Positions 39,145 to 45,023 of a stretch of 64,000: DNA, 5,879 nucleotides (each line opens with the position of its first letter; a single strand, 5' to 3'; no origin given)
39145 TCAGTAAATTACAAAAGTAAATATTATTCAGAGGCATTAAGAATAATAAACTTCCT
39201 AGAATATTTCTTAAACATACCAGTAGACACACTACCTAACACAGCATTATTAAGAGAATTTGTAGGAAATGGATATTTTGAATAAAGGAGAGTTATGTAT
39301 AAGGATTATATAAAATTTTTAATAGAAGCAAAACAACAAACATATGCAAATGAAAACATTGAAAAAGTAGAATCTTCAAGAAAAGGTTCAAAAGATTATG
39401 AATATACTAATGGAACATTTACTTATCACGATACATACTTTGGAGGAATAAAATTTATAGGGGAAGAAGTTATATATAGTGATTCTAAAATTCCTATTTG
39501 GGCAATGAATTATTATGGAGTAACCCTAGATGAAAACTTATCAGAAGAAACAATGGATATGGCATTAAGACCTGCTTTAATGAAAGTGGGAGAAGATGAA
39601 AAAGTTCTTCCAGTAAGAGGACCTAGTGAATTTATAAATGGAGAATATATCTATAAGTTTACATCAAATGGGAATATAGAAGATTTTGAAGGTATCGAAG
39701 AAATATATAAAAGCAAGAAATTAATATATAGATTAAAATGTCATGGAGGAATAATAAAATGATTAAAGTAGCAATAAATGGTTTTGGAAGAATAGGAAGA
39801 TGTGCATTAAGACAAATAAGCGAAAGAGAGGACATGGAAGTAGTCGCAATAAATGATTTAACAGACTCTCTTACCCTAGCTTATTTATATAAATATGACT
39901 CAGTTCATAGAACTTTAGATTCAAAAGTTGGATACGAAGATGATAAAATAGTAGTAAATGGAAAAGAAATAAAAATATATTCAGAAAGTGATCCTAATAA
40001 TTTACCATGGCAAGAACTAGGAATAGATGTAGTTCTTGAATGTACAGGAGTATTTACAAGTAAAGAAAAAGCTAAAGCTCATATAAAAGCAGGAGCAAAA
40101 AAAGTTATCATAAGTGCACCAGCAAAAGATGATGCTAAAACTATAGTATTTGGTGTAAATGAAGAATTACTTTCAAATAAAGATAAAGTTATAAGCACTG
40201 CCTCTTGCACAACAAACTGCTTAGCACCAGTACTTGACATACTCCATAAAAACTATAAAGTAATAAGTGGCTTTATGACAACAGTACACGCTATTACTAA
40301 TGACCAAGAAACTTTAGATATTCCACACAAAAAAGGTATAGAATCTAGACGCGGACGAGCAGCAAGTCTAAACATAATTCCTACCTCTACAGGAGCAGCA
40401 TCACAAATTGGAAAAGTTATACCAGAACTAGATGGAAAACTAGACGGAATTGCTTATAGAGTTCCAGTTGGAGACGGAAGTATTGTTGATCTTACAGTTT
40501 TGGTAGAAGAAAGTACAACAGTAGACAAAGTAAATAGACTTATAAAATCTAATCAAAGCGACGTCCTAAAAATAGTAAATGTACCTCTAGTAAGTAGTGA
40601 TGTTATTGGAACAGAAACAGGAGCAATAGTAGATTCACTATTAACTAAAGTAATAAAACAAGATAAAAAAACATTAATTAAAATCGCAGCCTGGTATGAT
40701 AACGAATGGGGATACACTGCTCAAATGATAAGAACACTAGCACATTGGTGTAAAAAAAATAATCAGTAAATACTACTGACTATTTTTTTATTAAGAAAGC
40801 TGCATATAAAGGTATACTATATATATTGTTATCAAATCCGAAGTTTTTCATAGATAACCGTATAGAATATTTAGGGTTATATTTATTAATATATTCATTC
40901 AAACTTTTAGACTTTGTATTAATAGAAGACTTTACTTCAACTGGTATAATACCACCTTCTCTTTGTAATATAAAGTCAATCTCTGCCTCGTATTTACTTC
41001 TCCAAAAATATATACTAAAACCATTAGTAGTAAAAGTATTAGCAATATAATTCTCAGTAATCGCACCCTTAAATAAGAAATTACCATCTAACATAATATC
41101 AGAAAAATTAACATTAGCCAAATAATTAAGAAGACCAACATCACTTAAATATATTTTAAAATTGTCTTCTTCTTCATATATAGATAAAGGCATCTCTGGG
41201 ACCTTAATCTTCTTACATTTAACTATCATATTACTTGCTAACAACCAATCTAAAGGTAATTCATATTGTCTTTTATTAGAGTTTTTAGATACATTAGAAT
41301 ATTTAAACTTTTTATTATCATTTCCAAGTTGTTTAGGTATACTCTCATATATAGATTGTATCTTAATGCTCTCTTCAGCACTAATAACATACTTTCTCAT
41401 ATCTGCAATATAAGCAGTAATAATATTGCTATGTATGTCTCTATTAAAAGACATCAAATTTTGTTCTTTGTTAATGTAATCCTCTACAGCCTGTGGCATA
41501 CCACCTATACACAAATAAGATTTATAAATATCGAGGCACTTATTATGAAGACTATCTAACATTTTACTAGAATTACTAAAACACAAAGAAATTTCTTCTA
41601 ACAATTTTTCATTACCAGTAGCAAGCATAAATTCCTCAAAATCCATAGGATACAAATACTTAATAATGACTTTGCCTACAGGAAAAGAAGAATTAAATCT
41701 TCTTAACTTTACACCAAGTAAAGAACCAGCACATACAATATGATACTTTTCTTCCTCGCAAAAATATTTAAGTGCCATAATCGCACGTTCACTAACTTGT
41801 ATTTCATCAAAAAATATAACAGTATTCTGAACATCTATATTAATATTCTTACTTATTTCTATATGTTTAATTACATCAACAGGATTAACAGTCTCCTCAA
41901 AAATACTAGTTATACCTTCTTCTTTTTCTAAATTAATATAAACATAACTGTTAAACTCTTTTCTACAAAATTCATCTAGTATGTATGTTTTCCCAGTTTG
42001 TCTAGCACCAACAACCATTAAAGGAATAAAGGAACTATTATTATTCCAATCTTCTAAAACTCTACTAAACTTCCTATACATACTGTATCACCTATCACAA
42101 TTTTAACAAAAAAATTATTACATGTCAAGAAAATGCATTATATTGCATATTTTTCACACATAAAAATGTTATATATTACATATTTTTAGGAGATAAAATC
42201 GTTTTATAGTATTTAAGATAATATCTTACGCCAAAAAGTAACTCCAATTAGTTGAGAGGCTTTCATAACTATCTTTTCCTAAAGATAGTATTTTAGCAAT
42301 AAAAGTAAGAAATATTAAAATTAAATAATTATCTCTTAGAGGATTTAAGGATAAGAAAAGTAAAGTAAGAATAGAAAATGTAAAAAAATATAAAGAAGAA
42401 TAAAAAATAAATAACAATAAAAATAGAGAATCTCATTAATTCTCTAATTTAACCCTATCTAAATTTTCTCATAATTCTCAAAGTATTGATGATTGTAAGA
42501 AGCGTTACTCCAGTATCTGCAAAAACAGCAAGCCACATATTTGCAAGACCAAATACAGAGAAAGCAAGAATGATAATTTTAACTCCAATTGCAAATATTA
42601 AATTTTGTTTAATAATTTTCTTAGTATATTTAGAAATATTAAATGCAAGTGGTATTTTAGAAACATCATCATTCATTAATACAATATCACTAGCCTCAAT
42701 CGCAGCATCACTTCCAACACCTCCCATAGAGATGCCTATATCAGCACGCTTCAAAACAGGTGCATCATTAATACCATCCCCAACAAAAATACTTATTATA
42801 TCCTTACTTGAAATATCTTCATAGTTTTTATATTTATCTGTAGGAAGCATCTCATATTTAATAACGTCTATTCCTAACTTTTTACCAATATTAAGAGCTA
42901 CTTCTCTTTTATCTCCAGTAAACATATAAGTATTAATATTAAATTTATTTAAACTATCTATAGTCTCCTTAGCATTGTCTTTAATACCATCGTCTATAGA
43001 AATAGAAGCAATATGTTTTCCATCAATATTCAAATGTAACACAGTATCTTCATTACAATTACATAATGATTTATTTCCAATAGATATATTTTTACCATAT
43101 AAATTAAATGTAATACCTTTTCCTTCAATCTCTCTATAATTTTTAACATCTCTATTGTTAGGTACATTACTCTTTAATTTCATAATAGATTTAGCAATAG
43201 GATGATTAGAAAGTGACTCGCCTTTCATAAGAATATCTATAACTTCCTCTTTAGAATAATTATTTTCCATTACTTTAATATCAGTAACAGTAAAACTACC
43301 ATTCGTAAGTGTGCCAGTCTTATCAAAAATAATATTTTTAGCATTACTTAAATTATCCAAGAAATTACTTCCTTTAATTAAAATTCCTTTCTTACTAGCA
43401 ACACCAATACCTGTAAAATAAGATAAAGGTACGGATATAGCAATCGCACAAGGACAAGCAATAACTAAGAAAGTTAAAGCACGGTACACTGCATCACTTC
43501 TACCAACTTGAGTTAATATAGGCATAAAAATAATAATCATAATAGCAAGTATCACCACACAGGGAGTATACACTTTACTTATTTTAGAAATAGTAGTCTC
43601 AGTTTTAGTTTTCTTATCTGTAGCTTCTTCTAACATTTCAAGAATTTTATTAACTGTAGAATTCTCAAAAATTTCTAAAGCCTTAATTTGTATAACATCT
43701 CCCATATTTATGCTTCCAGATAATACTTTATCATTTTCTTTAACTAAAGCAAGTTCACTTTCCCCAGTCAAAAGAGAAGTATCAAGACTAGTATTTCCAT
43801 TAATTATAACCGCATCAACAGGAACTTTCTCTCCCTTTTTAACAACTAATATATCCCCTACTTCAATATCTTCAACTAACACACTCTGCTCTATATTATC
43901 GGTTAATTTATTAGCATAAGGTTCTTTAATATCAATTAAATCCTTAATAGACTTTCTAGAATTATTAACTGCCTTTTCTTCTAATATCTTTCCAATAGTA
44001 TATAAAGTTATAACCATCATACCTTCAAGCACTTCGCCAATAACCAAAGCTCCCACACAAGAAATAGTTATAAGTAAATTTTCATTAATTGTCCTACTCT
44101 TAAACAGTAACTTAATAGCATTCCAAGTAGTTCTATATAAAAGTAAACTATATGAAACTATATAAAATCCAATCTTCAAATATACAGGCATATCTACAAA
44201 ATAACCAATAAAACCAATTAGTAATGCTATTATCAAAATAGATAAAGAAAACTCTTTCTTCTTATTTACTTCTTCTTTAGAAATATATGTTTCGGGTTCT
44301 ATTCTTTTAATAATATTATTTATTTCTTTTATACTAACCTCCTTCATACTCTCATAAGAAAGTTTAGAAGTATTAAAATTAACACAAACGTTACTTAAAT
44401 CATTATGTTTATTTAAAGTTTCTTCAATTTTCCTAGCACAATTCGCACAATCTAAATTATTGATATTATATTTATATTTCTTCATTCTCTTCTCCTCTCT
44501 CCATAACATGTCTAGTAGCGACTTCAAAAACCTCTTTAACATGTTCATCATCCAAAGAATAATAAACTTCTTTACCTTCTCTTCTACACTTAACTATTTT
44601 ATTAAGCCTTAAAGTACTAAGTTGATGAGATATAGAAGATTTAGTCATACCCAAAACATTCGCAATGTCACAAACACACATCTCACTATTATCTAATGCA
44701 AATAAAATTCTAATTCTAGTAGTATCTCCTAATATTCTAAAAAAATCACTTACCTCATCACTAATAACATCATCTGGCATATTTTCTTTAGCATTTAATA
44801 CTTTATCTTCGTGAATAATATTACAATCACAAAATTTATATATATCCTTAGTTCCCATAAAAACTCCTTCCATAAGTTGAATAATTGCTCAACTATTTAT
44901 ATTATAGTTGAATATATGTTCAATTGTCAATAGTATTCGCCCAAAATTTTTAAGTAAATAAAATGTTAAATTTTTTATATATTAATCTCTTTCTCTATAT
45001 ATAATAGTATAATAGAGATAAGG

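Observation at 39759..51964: Glycolytic gene cluster (gap-pgk-tpiA-gpmI) is punctuated by accessory insertions, lacks eno, and has a divergent tpiA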

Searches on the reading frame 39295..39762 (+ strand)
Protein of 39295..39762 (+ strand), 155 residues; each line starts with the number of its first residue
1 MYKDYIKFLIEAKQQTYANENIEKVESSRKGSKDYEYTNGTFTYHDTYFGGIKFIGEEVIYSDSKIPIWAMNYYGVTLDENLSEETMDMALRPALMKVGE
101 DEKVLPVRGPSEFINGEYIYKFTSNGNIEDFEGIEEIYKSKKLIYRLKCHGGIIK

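Call 43: search_protein_families(library=padloc, proteins=[window:39295-39762:+], max_evalue=0.01)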
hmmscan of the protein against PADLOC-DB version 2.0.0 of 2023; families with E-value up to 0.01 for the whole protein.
window:39295-39762:+ (155 aa): 0 families

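Call 44: search_protein_families(library=phrogs, proteins=[window:39295-39762:+], max_evalue=0.001)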
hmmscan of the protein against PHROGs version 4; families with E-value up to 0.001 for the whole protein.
window:39295-39762:+ (155 aa): 0 families

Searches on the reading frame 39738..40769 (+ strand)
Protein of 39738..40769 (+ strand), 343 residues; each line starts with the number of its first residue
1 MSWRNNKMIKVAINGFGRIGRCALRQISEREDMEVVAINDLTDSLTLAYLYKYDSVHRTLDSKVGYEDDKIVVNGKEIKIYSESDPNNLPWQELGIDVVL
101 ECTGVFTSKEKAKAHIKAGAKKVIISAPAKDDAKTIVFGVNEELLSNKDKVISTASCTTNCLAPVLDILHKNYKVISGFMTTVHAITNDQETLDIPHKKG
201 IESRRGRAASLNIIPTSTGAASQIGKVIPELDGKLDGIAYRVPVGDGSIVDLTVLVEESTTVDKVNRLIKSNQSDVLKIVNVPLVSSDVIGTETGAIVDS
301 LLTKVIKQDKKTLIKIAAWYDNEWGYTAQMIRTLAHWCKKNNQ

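Call 3: search_protein_families(library=pfam, proteins=[window:39738-40769:+], max_evalue=0.01)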
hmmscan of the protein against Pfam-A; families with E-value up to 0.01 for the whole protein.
window:39738-40769:+ (343 aa): 3 families
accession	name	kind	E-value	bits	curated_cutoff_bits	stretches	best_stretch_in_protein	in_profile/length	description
PF02800.25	Gp_dh_C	-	2e-48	164.4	24.4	1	162-320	1-158/158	Glyceraldehyde 3-phosphate dehydrogenase, C-terminal domain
PF00044.30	Gp_dh_N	-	3.3e-41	140.1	31.7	1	9-109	1-101/101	Glyceraldehyde 3-phosphate dehydrogenase, NAD binding domain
PF01113.26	DapB_N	-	0.0016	18.9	25.6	0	9-43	1-36/124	Dihydrodipicolinate reductase, N-terminus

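Call 4: search_protein_families(library=ncbifam, proteins=[window:39738-40769:+], max_evalue=0.01)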
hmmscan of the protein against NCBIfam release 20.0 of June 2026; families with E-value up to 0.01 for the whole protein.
window:39738-40769:+ (343 aa): 13 families
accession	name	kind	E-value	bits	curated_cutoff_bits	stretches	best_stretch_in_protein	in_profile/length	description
TIGR01534.1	GAPDH-I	equivalog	1.2e-124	415.9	367.2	1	10-332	1-330/330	type I glyceraldehyde-3-phosphate dehydrogenase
NF005830.0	PRK07729.1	equivalog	3.7e-114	381.2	546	1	8-335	2-328/343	glyceraldehyde-3-phosphate dehydrogenase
NF005641.0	PRK07403.1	equivalog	9.4e-106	353.8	616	1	8-331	1-326/337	type I glyceraldehyde-3-phosphate dehydrogenase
NF033735.1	G3PDH_Arsen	exception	1.1e-96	324.1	450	1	11-331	1-320/323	ArsJ-associated glyceraldehyde-3-phosphate dehydrogenase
NF011954.0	PRK15425.1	equivalog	3.5e-94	315.5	662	1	8-339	2-331/331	glyceraldehyde-3-phosphate dehydrogenase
NF010058.0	PRK13535.1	equivalog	3.7e-93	312.3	539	1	8-334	2-330/339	erythrose-4-phosphate dehydrogenase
TIGR01532.1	E4PD_g-proteo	equivalog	4.5e-89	298.9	530.55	1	10-331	1-324/325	erythrose-4-phosphate dehydrogenase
NF006512.0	PRK08955.1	equivalog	3.8e-85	286.1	563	1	8-330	2-323/334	glyceraldehyde-3-phosphate dehydrogenase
NF006139.0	PRK08289.1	equivalog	7.9e-79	265.5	431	1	8-339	128-471/480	glyceraldehyde-3-phosphate dehydrogenase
NF003251.0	PRK04207.1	equivalog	5e-10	38.9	185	1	8-273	2-246/343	type II glyceraldehyde-3-phosphate dehydrogenase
NF011456.0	PRK14874.1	equivalog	1e-06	28.1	223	1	92-177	63-151/346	aspartate-semialdehyde dehydrogenase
TIGR01296.1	asd_B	equivalog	6.8e-05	22.1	324.2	1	70-186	41-156/339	aspartate-semialdehyde dehydrogenase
TIGR01921.1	DAP-DH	equivalog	0.00027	20.3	180.6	1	7-46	2-41/324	diaminopimelate dehydrogenase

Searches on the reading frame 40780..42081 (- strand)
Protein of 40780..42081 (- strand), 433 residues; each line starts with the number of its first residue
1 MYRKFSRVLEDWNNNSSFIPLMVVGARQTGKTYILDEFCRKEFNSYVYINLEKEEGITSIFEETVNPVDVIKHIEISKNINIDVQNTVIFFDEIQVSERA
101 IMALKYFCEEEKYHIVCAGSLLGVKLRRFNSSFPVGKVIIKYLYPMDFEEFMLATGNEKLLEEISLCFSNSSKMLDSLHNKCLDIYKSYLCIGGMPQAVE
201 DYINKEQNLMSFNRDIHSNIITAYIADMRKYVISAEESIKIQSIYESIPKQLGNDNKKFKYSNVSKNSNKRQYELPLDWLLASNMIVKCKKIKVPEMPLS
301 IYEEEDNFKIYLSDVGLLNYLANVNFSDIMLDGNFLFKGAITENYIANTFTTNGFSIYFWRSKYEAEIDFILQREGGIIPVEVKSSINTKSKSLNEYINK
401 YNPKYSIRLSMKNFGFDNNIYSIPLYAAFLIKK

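Call 3: search_protein_families(library=pfam, proteins=[window:40780-42081:-], max_evalue=0.01)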
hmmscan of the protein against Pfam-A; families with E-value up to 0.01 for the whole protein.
window:40780-42081:- (433 aa): 2 families
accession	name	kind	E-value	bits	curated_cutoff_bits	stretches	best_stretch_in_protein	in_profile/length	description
PF13635.12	DUF4143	-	4.6e-33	114.7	28.1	1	227-386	3-160/160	Domain of unknown function (DUF4143)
PF13173.12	AAA_14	-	6.1e-23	81.7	27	1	20-152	4-129/129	AAA domain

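Call 4: search_protein_families(library=ncbifam, proteins=[window:40780-42081:-], max_evalue=0.01)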
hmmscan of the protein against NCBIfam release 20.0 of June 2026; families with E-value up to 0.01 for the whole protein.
window:40780-42081:- (433 aa): 0 families

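Call 43: search_protein_families(library=padloc, proteins=[window:40780-42081:-], max_evalue=0.01)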
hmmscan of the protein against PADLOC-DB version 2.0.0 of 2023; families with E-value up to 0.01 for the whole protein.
window:40780-42081:- (433 aa): 7 families
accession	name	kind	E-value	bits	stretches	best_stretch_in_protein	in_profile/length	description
PDLC04786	PDC-S01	-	5.5e-149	494.6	1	1-432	3-433/439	-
PDLC04792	PDC-S01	-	2.3e-112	373.9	1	1-432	2-434/452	-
PDLC04788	PDC-S01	-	3.4e-98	327.5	1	2-424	3-430/448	-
PDLC04789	PDC-S01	-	1.2e-23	81.8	1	21-407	20-362/375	-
PDLC04787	PDC-S01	-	9.1e-22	75.5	1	21-413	30-390/412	-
PDLC04790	PDC-S01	-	1.8e-17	61.2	2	308-394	285-376/422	-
PDLC04791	PDC-S01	-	2.2e-14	51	1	339-414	307-380/395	-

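Call 44: search_protein_families(library=phrogs, proteins=[window:40780-42081:-], max_evalue=0.001)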
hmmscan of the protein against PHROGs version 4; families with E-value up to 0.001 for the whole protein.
window:40780-42081:- (433 aa): 1 family
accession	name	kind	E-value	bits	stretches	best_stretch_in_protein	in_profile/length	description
phrog_168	-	DNA, RNA and nucleotide metabolism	0.00038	21.3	0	15-111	39-127/314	clamp loader of DNA polymerase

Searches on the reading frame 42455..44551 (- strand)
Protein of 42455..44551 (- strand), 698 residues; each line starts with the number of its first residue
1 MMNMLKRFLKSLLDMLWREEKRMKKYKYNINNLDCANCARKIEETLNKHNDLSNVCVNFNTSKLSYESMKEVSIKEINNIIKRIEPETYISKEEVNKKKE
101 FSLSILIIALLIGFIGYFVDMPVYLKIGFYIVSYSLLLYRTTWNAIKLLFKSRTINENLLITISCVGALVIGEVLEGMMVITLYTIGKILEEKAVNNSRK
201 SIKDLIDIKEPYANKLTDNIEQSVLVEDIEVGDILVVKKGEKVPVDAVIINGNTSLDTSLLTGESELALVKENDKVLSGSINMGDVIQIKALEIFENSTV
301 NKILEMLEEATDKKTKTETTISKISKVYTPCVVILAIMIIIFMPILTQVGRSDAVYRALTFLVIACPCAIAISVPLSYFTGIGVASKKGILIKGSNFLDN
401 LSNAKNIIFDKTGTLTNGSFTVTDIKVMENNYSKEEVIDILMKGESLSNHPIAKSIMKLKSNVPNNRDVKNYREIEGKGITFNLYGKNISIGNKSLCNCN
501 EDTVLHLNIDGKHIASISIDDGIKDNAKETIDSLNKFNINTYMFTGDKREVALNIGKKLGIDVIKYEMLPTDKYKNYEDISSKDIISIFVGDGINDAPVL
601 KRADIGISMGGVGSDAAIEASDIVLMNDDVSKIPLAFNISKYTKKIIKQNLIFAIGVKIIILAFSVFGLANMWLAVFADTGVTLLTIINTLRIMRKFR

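Call 3: search_protein_families(library=pfam, proteins=[window:42455-44551:-], max_evalue=0.01)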
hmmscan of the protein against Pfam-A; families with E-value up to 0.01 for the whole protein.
window:42455-44551:- (698 aa): 3 families
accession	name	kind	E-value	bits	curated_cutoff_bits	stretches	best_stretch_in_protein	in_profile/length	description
PF00122.25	E1-E2_ATPase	-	5.9e-46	156.7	28.1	1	210-388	4-181/181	E1-E2 ATPase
PF00702.32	Hydrolase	-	5.4e-20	73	26.4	1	405-604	2-191/191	haloacid dehalogenase-like hydrolase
PF00403.32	HMA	-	1.4e-09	38.7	24.8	1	28-86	2-58/62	Heavy-metal-associated domain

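Call 4: search_protein_families(library=ncbifam, proteins=[window:42455-44551:-], max_evalue=0.01)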
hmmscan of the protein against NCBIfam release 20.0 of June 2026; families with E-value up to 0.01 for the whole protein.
window:42455-44551:- (698 aa): 24 families
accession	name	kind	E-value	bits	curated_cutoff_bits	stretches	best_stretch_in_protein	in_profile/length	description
TIGR01525.1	ATPase-IB_hvy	subfamily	3.8e-155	517.9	346.25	1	158-692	2-559/560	heavy metal translocating P-type ATPase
TIGR01512.1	ATPase-IB2_Cd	subfamily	1.4e-142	475.9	313.5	1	158-695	2-494/494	cadmium family heavy metal-translocating P-type ATPase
NF008262.1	PRK11033.1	equivalog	3.6e-134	448.9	1005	1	20-696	37-730/731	zinc/cadmium/mercury/lead-transporting ATPase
NF033775.1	P_type_ZntA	exception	1.7e-122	410.1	1240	1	19-696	43-731/732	Zn(II)/Cd(II)/Pb(II) translocating P-type ATPase ZntA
TIGR01511.1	ATPase-IB1_Cu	subfamily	3.9e-109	366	397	1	151-668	14-512/542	copper-translocating P-type ATPase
NF007952.0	PRK10671.1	equivalog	5.8e-86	289.4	1316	1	178-655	294-786/838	copper-exporting P-type ATPase CopA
TIGR01494.1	ATPase_P-type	subfamily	6e-68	229.4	62.3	1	180-677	2-473/478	HAD-IC family P-type ATPase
TIGR01647.1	ATPase-IIIA_H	equivalog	1.6e-36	125.8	615.5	2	185-475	66-356/755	plasma-membrane proton-efflux P-type ATPase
TIGR01517.1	ATPase-IIB_Ca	equivalog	9.4e-33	113.4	507.05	2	217-443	162-398/882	calcium-translocating P-type ATPase, PMCA-type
TIGR01497.1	kdpB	equivalog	6.8e-31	107.1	527.9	2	503-641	427-564/675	potassium-transporting ATPase subunit KdpB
TIGR01522.1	ATPase-IIA2_Ca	equivalog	4.3e-28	97.6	798.3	3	567-663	570-666/854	calcium-transporting P-type ATPase, PMR1-type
NF010609.0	PRK14010.1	equivalog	7.4e-27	93.8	1323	2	226-460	120-353/673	K(+)-transporting ATPase subunit B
TIGR01116.1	ATPase-IIA1_Ca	equivalog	2.3e-22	78.9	703.4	2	515-669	459-631/799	calcium-translocating P-type ATPase, SERCA-type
TIGR01523.1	ATPase-IID_K-Na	equivalog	5.7e-21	73.9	645.05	2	570-642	677-749/997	potassium/sodium efflux P-type ATPase, fungal-type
TIGR01657.1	P-ATPase-V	hypoth_equivalog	3.8e-18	64.4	618.25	4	192-271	208-290/1055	ATP13A2 family polyamine export P-type ATPase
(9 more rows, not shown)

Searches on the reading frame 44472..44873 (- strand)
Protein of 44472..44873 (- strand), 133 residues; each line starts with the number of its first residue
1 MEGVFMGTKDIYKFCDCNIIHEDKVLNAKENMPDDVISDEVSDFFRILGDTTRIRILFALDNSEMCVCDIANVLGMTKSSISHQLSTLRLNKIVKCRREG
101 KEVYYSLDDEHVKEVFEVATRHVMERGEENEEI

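Call 3: search_protein_families(library=pfam, proteins=[window:44472-44873:-], max_evalue=0.01)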
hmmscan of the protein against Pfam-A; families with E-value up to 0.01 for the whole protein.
window:44472-44873:- (133 aa): 4 families
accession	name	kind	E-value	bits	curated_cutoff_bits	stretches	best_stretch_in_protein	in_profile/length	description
PF01022.26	HTH_5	-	4e-14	52.7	22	1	50-89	1-40/47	Bacterial regulatory protein, arsR family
PF02002.24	TFIIE_alpha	-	0.00045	20.5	22.9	1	52-131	14-100/105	TFIIE alpha subunit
PF13545.12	HTH_Crp_2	-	0.0023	18.3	27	1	69-100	27-56/70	Crp-like helix-turn-helix domain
PF12840.13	HTH_20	-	0.0027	18.1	27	1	48-96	1-50/51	Helix-turn-helix domain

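Call 4: search_protein_families(library=ncbifam, proteins=[window:44472-44873:-], max_evalue=0.01)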
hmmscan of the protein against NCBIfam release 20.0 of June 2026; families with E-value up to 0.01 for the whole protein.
window:44472-44873:- (133 aa): 11 families
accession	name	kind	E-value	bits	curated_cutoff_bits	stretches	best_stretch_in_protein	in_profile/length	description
NF033788.1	HTH_metalloreg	subfamily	1.2e-27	95.5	55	1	42-115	2-76/77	metalloregulator ArsR/SmtB family transcription factor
NF033789.1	repress_SdpR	subfamily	1.7e-15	56.7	100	1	45-118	2-75/79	autorepressor SdpR family transcription factor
NF040642.1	sulf_sens_BigR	equivalog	8.8e-13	48.2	155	1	39-115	8-84/95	sulfite-sensing transcriptional repressor BigR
NF007528.0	PRK10141.1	subfamily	3.3e-12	46.3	97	1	43-108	8-74/117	metalloregulator ArsR/SmtB family transcription factor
NF045707.1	Dbac_1936_reg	equivalog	3.7e-12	46.1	115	1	45-117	11-83/99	ArsR/SmtB-type metalloregulator TsoR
NF047906.1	CdPbTransRegCmtR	equivalog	3.9e-11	42.8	150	1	44-119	14-89/104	Cd(II)/Pb(II)-sensing metalloregulatory transcriptional regulator CmtR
NF041413.1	ArsR_Rv2640c_fam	equivalog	1.6e-10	41.4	155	1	45-117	36-111/118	Rv2640c family ArsR-like transcriptional regulator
NF052532.1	TransRegPagRBaca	equivalog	2.3e-08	34.1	170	1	39-117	15-93/99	transcriptional repressor PagR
NF053755.1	MsvR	equivalog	5.3e-06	26.3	220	1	45-99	7-61/236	transcriptional factor MsvR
TIGR01884.1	cas_HTH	subfamily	0.00031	20.2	60.2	1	50-108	141-199/202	CRISPR-associated CARF protein Csa3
NF053606.1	Sta1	subfamily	0.0096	16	80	0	53-101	22-71/100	Sta1 family transcriptional regulator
